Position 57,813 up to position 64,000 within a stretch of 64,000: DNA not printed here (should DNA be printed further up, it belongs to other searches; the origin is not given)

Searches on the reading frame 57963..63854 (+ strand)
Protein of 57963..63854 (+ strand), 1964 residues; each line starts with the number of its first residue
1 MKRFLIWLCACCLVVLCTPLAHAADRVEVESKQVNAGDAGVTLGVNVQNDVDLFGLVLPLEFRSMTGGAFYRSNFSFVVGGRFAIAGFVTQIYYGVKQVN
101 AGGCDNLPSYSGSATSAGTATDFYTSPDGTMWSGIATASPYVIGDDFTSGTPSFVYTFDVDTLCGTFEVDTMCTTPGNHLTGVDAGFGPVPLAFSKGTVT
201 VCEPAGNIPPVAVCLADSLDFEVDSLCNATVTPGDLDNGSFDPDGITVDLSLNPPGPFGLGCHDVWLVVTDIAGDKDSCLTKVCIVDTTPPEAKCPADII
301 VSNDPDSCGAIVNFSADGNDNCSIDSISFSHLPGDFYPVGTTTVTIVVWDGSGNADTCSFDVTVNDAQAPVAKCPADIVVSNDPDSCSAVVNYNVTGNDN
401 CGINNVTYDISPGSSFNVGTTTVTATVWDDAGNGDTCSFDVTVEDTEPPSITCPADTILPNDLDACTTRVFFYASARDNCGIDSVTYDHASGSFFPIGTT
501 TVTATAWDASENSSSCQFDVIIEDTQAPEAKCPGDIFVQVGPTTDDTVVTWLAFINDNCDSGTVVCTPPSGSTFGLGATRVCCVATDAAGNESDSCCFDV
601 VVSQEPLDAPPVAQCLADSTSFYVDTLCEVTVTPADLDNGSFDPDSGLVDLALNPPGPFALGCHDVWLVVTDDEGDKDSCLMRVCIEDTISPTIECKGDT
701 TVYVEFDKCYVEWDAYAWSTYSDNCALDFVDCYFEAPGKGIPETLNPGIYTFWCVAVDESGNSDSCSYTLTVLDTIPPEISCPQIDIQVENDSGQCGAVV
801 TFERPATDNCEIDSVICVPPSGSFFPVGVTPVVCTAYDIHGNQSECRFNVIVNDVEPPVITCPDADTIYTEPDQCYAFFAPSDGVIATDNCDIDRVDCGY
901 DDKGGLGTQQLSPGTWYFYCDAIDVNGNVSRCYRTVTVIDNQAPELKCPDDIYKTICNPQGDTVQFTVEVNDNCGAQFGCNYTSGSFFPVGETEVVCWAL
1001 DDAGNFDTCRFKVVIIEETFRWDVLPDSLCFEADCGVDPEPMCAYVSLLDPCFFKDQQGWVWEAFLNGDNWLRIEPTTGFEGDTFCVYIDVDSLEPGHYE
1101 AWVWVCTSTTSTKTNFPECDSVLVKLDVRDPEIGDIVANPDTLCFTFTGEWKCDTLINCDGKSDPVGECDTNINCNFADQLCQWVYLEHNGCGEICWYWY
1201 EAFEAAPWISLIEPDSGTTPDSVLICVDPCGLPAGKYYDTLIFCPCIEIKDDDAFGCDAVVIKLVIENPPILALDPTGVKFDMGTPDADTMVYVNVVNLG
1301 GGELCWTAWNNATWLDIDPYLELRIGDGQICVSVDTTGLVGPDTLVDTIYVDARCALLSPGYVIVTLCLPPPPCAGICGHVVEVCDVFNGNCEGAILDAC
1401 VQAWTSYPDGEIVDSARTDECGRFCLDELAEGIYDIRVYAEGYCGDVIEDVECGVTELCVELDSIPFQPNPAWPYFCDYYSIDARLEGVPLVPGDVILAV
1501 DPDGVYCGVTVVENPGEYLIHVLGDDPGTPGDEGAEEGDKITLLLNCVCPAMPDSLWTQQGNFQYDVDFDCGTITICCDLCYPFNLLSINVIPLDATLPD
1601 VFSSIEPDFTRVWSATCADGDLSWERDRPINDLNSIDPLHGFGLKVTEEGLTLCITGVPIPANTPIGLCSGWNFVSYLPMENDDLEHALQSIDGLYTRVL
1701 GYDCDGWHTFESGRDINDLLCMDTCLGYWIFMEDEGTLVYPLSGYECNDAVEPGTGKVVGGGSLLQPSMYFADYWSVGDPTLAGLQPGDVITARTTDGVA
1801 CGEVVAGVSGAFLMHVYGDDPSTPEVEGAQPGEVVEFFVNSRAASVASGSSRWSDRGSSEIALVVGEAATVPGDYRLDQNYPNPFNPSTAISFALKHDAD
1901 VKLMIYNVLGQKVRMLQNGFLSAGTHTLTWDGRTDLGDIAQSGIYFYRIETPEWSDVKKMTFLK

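Call 60: search_protein_families(library=ncbifam, proteins=[window:57963-63854:+], max_evalue=0.01)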
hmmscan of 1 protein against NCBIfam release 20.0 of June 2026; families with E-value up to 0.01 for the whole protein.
window:57963-63854:+ (1964 aa): 8 families
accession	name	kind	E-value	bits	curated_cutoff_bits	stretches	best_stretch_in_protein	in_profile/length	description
NF033707.1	T9SS_sortase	equivalog_domain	5.9e-15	54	420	1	1879-1951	1000-1077/1095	type IX secretion system sortase PorU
TIGR04183.1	Por_Secre_tail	domain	7.6e-08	32.2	23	1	1881-1960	2-69/72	T9SS type A sorting domain-containing protein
NF005176.1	PRK06655.1-1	equivalog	1.1e-05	25.5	230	1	1858-1952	60-150/197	flagellar hook assembly protein FlgD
NF009276.0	PRK12633.1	equivalog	5.7e-05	22.9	383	1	1859-1950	86-180/234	flagellar basal body rod modification protein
NF052323.1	T9SSA_dep_M6i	equivalog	7.4e-05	20.9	600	1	1880-1955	960-1029/1043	T9SS-dependent M6-like inactivated metalloprotease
NF047441.1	Lepto_OmpL47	equivalog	0.00031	20.5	250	0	340-412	113-188/336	multi-beta-barrel domain surface protein OmpL47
NF047446.1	barrel_OmpL47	domain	0.00052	20.4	40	0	577-600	43-66/68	OmpL47-type beta-barrel domain-containing protein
NF009452.0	PRK12812.1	equivalog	0.0084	15.4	258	0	1894-1946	144-201/289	flagellar basal body rod modification protein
